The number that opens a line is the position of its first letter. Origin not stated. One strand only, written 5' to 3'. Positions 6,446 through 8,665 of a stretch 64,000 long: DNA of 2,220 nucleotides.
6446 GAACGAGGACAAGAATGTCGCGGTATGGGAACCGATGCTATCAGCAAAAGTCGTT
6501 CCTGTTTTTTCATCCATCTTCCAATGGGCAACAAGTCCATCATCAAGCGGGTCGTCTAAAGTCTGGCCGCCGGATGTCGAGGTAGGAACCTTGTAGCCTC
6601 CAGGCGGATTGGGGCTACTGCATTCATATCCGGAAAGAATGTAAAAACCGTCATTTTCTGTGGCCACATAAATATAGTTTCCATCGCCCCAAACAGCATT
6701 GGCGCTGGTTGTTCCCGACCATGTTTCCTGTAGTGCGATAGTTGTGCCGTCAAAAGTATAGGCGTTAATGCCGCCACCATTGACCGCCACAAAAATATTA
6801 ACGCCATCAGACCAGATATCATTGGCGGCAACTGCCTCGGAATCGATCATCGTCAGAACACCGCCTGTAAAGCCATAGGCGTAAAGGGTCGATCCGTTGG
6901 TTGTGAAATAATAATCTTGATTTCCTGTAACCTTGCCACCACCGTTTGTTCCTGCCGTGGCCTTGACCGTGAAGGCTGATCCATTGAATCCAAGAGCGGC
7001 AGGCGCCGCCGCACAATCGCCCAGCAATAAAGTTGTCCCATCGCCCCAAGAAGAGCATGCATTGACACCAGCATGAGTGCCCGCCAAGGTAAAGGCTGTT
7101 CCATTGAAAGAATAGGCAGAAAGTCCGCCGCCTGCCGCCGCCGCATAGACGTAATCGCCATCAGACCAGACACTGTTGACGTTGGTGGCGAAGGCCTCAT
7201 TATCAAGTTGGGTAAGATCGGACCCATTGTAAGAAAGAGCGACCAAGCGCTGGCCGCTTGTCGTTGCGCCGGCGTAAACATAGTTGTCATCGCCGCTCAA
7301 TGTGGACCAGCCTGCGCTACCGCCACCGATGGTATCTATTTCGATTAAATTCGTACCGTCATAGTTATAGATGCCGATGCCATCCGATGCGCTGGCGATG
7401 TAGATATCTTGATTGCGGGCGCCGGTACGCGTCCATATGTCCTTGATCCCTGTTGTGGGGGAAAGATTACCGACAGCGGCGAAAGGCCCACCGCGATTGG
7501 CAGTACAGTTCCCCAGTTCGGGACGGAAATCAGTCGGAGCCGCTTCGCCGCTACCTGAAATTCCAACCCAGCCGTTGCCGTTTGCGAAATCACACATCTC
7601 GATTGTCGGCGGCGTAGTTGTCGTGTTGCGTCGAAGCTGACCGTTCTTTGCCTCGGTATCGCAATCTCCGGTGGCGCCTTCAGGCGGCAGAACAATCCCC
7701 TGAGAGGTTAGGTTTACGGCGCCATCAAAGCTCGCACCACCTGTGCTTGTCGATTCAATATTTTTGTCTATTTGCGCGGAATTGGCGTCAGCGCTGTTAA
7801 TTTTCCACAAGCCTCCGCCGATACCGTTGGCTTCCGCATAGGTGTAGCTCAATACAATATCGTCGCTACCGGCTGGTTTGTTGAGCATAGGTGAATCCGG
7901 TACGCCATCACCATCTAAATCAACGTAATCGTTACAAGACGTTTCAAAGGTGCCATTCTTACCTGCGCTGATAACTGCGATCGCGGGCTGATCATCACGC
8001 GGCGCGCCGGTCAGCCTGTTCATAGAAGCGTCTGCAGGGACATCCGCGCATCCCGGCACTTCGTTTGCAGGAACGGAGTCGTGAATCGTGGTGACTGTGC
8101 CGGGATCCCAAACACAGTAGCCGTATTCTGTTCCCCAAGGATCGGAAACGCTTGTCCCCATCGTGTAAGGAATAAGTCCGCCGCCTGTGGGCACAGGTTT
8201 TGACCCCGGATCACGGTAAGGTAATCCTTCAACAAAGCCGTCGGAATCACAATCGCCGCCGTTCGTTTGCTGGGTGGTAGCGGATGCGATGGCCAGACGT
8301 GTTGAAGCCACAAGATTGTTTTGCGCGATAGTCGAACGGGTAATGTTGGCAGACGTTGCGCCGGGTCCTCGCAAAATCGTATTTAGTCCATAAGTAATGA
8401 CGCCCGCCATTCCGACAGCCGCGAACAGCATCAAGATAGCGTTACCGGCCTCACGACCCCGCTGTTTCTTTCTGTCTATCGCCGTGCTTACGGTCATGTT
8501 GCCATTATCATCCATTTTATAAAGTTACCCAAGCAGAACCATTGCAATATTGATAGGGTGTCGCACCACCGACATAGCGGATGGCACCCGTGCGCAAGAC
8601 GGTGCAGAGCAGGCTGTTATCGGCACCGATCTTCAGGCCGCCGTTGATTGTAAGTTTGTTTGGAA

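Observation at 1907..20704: Translationally coupled operon of three ~2000-aa proteins that permute one module set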

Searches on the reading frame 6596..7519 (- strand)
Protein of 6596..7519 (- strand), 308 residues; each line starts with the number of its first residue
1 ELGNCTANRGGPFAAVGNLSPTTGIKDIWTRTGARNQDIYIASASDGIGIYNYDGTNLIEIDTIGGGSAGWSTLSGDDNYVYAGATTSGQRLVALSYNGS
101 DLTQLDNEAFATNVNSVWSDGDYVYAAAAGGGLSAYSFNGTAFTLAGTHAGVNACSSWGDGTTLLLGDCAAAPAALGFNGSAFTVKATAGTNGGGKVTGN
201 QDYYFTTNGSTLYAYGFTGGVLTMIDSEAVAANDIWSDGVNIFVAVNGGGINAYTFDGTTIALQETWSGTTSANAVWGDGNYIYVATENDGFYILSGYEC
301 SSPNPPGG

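Call 18: search_protein_families(library=pfam, proteins=[window:6596-7519:-], max_evalue=10)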
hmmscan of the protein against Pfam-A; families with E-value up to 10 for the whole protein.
window:6596-7519:- (308 aa): 1 family
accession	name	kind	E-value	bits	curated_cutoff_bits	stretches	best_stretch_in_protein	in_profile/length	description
PF08309.17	LVIVD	-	0.09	12.6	20.2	1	273-294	4-25/42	LVIVD repeat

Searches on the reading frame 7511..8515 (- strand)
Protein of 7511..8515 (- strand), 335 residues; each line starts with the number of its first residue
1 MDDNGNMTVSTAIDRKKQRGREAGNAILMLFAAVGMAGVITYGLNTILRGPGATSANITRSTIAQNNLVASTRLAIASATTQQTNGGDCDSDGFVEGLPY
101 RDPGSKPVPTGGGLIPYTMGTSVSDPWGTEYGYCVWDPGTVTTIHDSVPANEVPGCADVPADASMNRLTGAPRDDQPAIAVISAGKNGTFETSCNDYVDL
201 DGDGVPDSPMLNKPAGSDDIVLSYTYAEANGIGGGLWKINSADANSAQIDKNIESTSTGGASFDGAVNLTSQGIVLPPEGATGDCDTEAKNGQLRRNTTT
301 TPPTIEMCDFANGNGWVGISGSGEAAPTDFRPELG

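Call 12: find_homologous_proteins(query=window:7547-8515:-)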
Query seq(323 aa) (323 aa): 33 proteins with E <= 0.001 among 3486 candidates.
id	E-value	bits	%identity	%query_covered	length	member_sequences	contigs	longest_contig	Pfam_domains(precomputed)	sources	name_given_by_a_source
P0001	1.2e-77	279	50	89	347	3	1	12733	-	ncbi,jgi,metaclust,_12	metaclust:\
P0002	2.5e-76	275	53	75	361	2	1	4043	-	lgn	-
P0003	2.7e-69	252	54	70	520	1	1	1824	PF00090.26,PF19030.7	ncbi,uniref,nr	ncbi:MAG: hypothetical protein DI626_11630 [Micavibrio aeruginosavorus]|uniref:Uncharacterized prote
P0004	1.6e-66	243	43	91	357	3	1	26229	-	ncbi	-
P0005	5.1e-60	221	46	72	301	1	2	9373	-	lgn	-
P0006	8.8e-56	207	48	73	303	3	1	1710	-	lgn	-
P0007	5.3e-54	202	42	78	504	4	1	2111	-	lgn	-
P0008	1.1e-53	201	44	76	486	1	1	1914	-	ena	-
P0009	5.8e-50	188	42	76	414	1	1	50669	-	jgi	-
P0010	7.5e-50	188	45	74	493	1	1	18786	PF13884.12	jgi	jgi:hypothetical protein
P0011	1.9e-49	187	45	72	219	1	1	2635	-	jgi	jgi:hypothetical protein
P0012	3.6e-49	186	42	76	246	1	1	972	-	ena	-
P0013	5.3e-49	185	40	76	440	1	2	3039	PF13884.12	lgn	-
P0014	3.9e-47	179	38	76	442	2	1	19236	PF13884.12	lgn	-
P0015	7.7e-47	178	42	76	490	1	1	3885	PF13884.12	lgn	-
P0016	1.6e-46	177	41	76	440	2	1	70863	PF13884.12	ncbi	-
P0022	1.5e-37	148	33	96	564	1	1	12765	PF07603.18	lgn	-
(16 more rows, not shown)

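Call 18: search_protein_families(library=pfam, proteins=[window:7511-8515:-, P0016, P0022], max_evalue=10)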
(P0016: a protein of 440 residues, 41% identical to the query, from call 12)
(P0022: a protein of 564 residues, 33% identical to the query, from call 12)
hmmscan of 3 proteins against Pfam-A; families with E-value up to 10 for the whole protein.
window:7511-8515:- (335 aa): 0 families

P0016 (440 aa): 1 family
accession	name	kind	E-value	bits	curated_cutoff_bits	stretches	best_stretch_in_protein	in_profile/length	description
PF13884.11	Peptidase_S74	-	2.2e-11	44.3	22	1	345-396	1-57/58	Chaperone of endosialidase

P0022 (564 aa): 1 family
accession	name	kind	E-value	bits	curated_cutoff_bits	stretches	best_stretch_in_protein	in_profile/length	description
PF07603.17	Lcl_C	-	3.7e-06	27.7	34.9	1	492-563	41-117/117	Lcl C-terminal domain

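Call 21: predict_structure(alignment_id=A1)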
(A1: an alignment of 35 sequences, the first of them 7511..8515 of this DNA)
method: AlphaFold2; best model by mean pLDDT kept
length: 335 residues; sequences in the alignment: 35
mean_pLDDT: 76.2   pTM: 0.60
mean pLDDT of the five models: 76.2, 75.3, 73.0, 72.7, 71.1
residues with pLDDT >= 90: 122; 70-90: 95; 50-70: 71; < 50: 47
segments of 3 or more residues with pLDDT < 50: 1-3, 7-12, 14-19, 256-264, 322-327, 329-335
pLDDT, mean of each block of 10 residues (from residue 1): 47 48 65 81 74 88 95 92 85 89 96 93 96 91 54 55 74 94 98 96 95 98 93 62 58 49 47 61 72 82 82 77 47 39
secondary structure, 60 per line:
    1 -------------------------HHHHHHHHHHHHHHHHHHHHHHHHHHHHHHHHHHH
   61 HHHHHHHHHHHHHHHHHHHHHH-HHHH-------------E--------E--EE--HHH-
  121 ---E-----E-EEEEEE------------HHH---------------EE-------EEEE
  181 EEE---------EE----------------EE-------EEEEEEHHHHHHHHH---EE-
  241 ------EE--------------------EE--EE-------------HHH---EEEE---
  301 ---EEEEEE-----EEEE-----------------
elements in order: H26-82 H84-87 E132-137 E177-183 E220-225 H226-234 E294-297 E304-309 E315-318

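Call 24: fold_search(model_id=the predicted structure, library=pdb)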
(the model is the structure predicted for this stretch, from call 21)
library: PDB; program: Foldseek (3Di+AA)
matches with E <= 10: 5; with E <= 0.001: 0
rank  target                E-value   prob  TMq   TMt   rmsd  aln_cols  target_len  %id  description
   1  4wqs_D                4.7e+00  0.04  0.09  0.03   8.5        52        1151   12  Thermus thermophilus RNA polymerase backtracked complex (released 2015-02-18)
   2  7qrj_A                6.5e+00  0.06  0.09  0.15   4.4        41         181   17  Crystal structure of Zamilon vitis protein Zav_19 (released 2023-01-25)
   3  7qrj_B                6.5e+00  0.04  0.09  0.15   4.9        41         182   17  Crystal structure of Zamilon vitis protein Zav_19 (released 2023-01-25)
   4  4ba8_MODEL_1_A        6.5e+00  0.01  0.06  0.13  10.9        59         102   15  High resolution NMR structure of the C mu3 domain from IgM (released 2013-06-12)
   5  6vvt_D                9.6e+00  0.01  0.11  0.04  14.9        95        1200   16  Crystal structure of a Mycobacterium smegmatis transcription initiation complex with Rifampicin-resistant RNA polymera (released 2020-10-21)

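Call 25: find_related_loci(query=A1, collection=genome_contigs, flank=10000)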
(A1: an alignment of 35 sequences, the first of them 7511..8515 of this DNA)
Query A1 (335 aa) in genome_contigs; peptide patterns used: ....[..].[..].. (x = any residue, [..] = any of these).
204 stretches matched a pattern; 194 encode a relative of the query (tblastn E <= 1e-3); the best 80 are kept; 77 distinct loci.
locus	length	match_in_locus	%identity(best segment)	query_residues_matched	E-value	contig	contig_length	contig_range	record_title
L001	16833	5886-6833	60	21-335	1e-119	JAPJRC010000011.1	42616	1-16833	MAG: Micavibrio sp. isolate RAGGC_304 NODE_136_length_42616_cov_8.740514, whole genome shotgun sequence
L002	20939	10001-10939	57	15-333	6e-114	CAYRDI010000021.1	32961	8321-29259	MAG TPA_asm: uncultured Micavibrio sp. isolate SRP257259_co1_112 genome assembly, contig: NODE_1410_length_32961_cov_6.2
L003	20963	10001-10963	57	2-332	4e-109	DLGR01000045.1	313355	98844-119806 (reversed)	MAG TPA_asm: Micavibrio sp. UBA7689 UBA7689_contig_1392, whole genome shotgun sequence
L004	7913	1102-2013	51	3-316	5e-103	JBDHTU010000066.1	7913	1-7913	MAG: Micavibrio sp. isolate AS-MESO-OLR.377 NODE_33526_length_7913_cov_106.953548, whole genome shotgun sequence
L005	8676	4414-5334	47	12-325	1e-85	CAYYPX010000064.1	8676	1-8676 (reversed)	MAG TPA_asm: uncultured Micavibrio sp. isolate SRP199154_co2_59 genome assembly, contig: NODE_5908_length_8676_cov_10.26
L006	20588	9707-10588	48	22-325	2e-85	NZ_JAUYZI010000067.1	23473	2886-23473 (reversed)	Methylobacterium sp. NEAU 140 Scaffold67, whole genome shotgun sequence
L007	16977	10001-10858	51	23-323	3e-82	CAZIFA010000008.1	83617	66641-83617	MAG TPA_asm: uncultured Micavibrio sp. isolate SRP302895_co1_47 genome assembly, contig: NODE_525_length_83617_cov_12.00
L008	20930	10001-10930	45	11-328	4e-82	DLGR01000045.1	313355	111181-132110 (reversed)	MAG TPA_asm: Micavibrio sp. UBA7689 UBA7689_contig_1392, whole genome shotgun sequence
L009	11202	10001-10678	54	22-263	8e-80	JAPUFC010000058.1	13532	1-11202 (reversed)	MAG: Mesorhizobium sp. isolate labscale reactor_MAG41 NODE_3086_length_13532_cov_12.513171, whole genome shotgun sequenc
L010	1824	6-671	53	24-254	8e-79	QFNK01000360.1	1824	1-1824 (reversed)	MAG: Micavibrio aeruginosavorus isolate S2_018_000_R2_104 S2_018_000_R2_scaffold_22525, whole genome shotgun sequence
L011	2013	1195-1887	50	22-261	4e-74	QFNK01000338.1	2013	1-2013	MAG: Micavibrio aeruginosavorus isolate S2_018_000_R2_104 S2_018_000_R2_scaffold_20548, whole genome shotgun sequence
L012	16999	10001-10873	43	15-320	2e-70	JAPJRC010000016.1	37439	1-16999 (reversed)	MAG: Micavibrio sp. isolate RAGGC_304 NODE_170_length_37439_cov_8.881393, whole genome shotgun sequence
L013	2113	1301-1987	50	24-261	9e-73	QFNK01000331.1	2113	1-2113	MAG: Micavibrio aeruginosavorus isolate S2_018_000_R2_104 S2_018_000_R2_scaffold_19623, whole genome shotgun sequence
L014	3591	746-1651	44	14-321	2e-69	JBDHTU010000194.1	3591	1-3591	MAG: Micavibrio sp. isolate AS-MESO-OLR.377 NODE_105698_length_3591_cov_104.830393, whole genome shotgun sequence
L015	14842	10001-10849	43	14-316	2e-65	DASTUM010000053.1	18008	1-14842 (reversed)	MAG TPA_asm: Micavibrio sp. isolate SMAG_U2332 k141_1368928, whole genome shotgun sequence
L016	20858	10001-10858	42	24-308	2e-64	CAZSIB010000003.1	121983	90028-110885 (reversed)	MAG TPA_asm: uncultured Pseudobdellovibrionaceae bacterium isolate SRP286056_co2_28 genome assembly, contig: NODE_125_le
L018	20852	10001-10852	41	19-325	2e-60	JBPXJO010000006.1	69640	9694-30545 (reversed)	MAG: Alphaproteobacteria bacterium isolate mt_P7 k141_146331, whole genome shotgun sequence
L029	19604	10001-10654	44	16-260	4e-58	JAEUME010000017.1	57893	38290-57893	MAG: Hyphomicrobium sp. isolate new MAG-139 k141_99444, whole genome shotgun sequence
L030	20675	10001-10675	44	15-254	8e-58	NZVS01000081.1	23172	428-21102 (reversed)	MAG: Alphaproteobacteria bacterium isolate NAT608 151303, whole genome shotgun sequence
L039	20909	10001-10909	37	21-320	1e-53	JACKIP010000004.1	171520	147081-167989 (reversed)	MAG: Rhodospirillales bacterium isolate HK-STAS-PROT-14 HK-STAS-PROT-14_4, whole genome shotgun sequence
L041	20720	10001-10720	41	17-276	3e-53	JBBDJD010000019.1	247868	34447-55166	MAG: Rhizobiaceae bacterium isolate LejiaA_63_61 Lejia_A_72_length_247868_cov_39, whole genome shotgun sequence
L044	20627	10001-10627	41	19-254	1e-52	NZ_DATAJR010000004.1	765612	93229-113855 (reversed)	MAG: Hyphomicrobium sp. isolate SMAG_U6917 k141_29217, whole genome shotgun sequence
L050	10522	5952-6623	41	13-260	3e-52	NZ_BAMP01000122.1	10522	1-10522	Nitratireductor aquibiodomus NL21 = JCM 21793, whole genome shotgun sequence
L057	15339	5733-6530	38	15-275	9e-50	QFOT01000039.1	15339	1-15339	MAG: Micavibrio aeruginosavorus isolate S2_006_000_R2_64 S2_006_000_R2_scaffold_2987, whole genome shotgun sequence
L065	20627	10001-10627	41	22-241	7e-49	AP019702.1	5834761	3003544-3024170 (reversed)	Stella vacuolata ATCC 43931 DNA, complete genome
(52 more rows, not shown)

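Call 30: search_solved_structures(query=A1, max_evalue=10, show_alignments=2)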
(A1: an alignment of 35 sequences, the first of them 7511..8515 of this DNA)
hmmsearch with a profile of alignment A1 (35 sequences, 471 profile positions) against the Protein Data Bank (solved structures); distinct sequences matched with E-value up to 10: 0.

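Call 78: search_protein_families(library=pfam, proteins=[L039:7061-7762:-, L018:9998-13714:+, L044:9971-13396:+, L065:9752-12484:+, L065:12481-15111:+, L050:5952-9413:+, L030:9998-13867:+, L057:9566-12850:+, L016:9974-13318:+], max_evalue=0.001)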
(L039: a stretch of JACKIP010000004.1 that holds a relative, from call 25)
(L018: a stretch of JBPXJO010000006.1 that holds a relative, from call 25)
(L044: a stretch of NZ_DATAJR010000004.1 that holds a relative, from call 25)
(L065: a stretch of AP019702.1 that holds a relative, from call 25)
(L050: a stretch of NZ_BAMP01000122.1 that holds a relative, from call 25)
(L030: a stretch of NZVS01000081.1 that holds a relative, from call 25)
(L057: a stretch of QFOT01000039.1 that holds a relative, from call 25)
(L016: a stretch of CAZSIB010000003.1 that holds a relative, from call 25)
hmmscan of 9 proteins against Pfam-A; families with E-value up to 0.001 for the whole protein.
L039:7061-7762:- (233 aa): 1 family
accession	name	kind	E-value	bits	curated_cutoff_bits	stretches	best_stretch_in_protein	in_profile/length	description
PF11393.14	T4BSS_DotI_IcmL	-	3.5e-09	36.8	27.7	1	79-229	38-178/180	Type-IV b secretion system, inner-membrane complex component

L018:9998-13714:+ (1238 aa): 2 families
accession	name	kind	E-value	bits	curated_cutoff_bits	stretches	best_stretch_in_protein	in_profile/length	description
PF00147.23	Fibrinogen_C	-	2.3e-06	28.1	22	1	1025-1072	4-48/221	Fibrinogen beta and gamma chains, C-terminal globular domain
PF07603.17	Lcl_C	-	6.4e-06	26.9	34.9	1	545-639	19-117/117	Lcl C-terminal domain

L044:9971-13396:+ (1141 aa): 0 families

L065:9752-12484:+ (910 aa): 2 families
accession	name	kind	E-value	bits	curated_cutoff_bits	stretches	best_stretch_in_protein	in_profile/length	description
PF21722.4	Gly_rich_2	-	1.1e-07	32.6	24.3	1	654-847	3-219/226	Glycine-rich domain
PF12810.13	ALK_LTK_GRD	-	0.0006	20.3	24.5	1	669-860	11-196/243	ALK/LTK, Glycine-rich domain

L065:12481-15111:+ (876 aa): 0 families

L050:5952-9413:+ (1153 aa): 2 families
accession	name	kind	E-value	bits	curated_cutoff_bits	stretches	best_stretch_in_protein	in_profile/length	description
PF19755.4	DUF6242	-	1.2e-06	29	29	0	604-674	149-217/217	Domain of unknown function (DUF6242)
PF03906.20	Phage_T7_tail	-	1.1e-05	25.7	25.2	0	890-923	118-151/157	Phage T7 tail fibre protein, N-terminal domain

L030:9998-13867:+ (1289 aa): 3 families
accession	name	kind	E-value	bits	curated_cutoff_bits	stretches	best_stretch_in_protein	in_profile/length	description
PF25390.1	WD40_RLD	-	6.9e-58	197.1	150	2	1020-1287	74-346/363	RCC1-like domain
PF13540.12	RCC1_2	-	1.6e-46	155.4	22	6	981-1008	2-29/30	Regulator of chromosome condensation (RCC1) repeat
PF00415.24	RCC1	-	7.2e-43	145.4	21.7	5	996-1043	1-48/50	Regulator of chromosome condensation (RCC1) repeat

L057:9566-12850:+ (1094 aa): 1 family
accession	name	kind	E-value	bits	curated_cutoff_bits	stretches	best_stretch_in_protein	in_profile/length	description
PF13884.11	Peptidase_S74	-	4.5e-13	49.7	22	1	995-1044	1-54/58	Chaperone of endosialidase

L016:9974-13318:+ (1114 aa): 1 family
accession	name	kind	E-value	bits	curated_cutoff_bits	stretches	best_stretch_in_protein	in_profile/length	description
PF13884.11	Peptidase_S74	-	1.2e-14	54.8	22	1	962-1014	1-55/58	Chaperone of endosialidase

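Call 85: search_protein_families(library=phrogs, proteins=[window:7511-8515:-, P0016], max_evalue=0.1)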
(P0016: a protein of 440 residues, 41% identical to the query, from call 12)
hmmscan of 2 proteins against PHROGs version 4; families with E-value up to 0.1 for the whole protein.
window:7511-8515:- (335 aa): 0 families

P0016 (440 aa): 37 families (the best 25 are shown)
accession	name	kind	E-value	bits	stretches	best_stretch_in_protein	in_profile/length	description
phrog_8215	-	tail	2.1e-29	103.5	1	335-434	899-997/1000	baseplate wedge initiator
phrog_5668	-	tail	1.6e-24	86.8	1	335-439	1455-1564/1567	tail fiber protein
phrog_1980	-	tail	9.9e-20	72.2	1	163-439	208-436/449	tail fiber protein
phrog_18186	-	tail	3.7e-19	69.8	1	333-432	475-573/582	baseplate wedge subunit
phrog_28992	-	unknown function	4.8e-19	69.7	1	321-438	226-341/343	-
phrog_14572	-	tail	4.5e-17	63.2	1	329-438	351-475/484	tail fiber protein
phrog_25848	-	tail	1e-15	58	1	345-438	505-596/598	tail fiber protein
phrog_6921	-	tail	5.3e-15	56.2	1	329-439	612-737/738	tail fiber protein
phrog_1699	-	tail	2.7e-14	53.7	1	343-436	892-994/1000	long tail fiber protein distal subunit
phrog_30158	-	unknown function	6.2e-14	52.3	1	315-429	663-776/779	-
phrog_11011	-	tail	1.1e-13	51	1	331-438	1167-1282/1291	long tail fiber protein distal subunit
phrog_5481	-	tail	1.6e-13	51.1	1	324-439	902-1026/1043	tail fiber protein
phrog_19966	-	tail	1.1e-12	48.4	1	329-429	617-720/724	long tail fiber protein distal subunit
phrog_25788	-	tail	2.8e-12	47.1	1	340-429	508-599/603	tail fiber protein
phrog_6578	-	tail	1.1e-11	44.4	1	335-398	1070-1133/1210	tail fiber protein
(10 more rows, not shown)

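Call 96: search_protein_families(library=pfam, proteins=[L044:8439-9974:+, L029:8399-9859:+, L044:13412-14209:+, L041:13594-14541:+, L044:7581-8216:-, L065:8937-9524:-, L065:15147-16070:-, L050:4935-5552:-], max_evalue=0.001)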
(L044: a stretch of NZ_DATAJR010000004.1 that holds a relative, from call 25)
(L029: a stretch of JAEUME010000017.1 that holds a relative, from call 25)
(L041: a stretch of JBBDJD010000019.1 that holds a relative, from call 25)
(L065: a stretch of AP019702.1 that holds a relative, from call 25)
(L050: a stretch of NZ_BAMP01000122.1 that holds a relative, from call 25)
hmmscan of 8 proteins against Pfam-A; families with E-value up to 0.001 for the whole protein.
L044:8439-9974:+ (511 aa): 2 families
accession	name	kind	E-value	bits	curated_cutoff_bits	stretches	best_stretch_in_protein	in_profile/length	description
PF02536.19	mTERF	-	1.3e-13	51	23.1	1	312-447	5-138/314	mTERF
PF13556.12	HTH_30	-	0.00039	20.6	27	0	255-285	17-47/59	PucR C-terminal helix-turn-helix domain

L029:8399-9859:+ (486 aa): 1 family
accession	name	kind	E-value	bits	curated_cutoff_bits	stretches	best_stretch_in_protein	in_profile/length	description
PF02536.19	mTERF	-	4.1e-10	39.5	23.1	0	62-180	153-269/314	mTERF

L044:13412-14209:+ (265 aa): 0 families

L041:13594-14541:+ (315 aa): 1 family
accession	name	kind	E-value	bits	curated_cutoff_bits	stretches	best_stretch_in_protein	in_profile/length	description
PF13884.11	Peptidase_S74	-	4.1e-09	37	22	1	213-261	3-54/58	Chaperone of endosialidase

L044:7581-8216:- (211 aa): 5 families
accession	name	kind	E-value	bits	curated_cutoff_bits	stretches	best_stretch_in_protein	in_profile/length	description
PF00239.26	Resolvase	-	1.9e-45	155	23.3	1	27-160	2-144/145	Resolvase, N terminal domain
PF02796.21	HTH_7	-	1.5e-08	35.1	23.8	1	163-204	1-42/45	Helix-turn-helix domain of resolvase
PF13384.12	HTH_23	-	2.6e-05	24.3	24.6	1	179-210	13-45/50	Homeodomain-like domain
PF13936.12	HTH_38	-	8.1e-05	22.7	27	0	181-205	18-42/44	Helix-turn-helix domain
PF01381.28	HTH_3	-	0.00013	22.4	23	1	175-203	3-29/55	Helix-turn-helix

L065:8937-9524:- (195 aa): 1 family
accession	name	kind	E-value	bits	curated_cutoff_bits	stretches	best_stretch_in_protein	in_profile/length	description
PF00239.26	Resolvase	-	8.8e-44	149.6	23.3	1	12-148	2-144/145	Resolvase, N terminal domain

L065:15147-16070:- (307 aa): 3 families
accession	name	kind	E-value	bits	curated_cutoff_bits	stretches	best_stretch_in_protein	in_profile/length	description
PF18818.7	MPTase-PolyVal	-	4.2e-56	188.9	27.5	1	162-289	1-126/126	Zincin-like metallopeptidase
PF08401.16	ArdcN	-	2e-44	151.2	22.6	1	15-135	2-123/123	N-terminal domain of anti-restriction factor ArdC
PF20054.4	Tc-38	-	0.00015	21.8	23.2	1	56-104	3-51/70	Trypanosoma Tc-38 (p38) protein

L050:4935-5552:- (205 aa): 1 family
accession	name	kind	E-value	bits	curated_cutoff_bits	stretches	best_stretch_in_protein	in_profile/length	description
PF00239.26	Resolvase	-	6e-43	146.8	23.3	1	20-155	2-144/145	Resolvase, N terminal domain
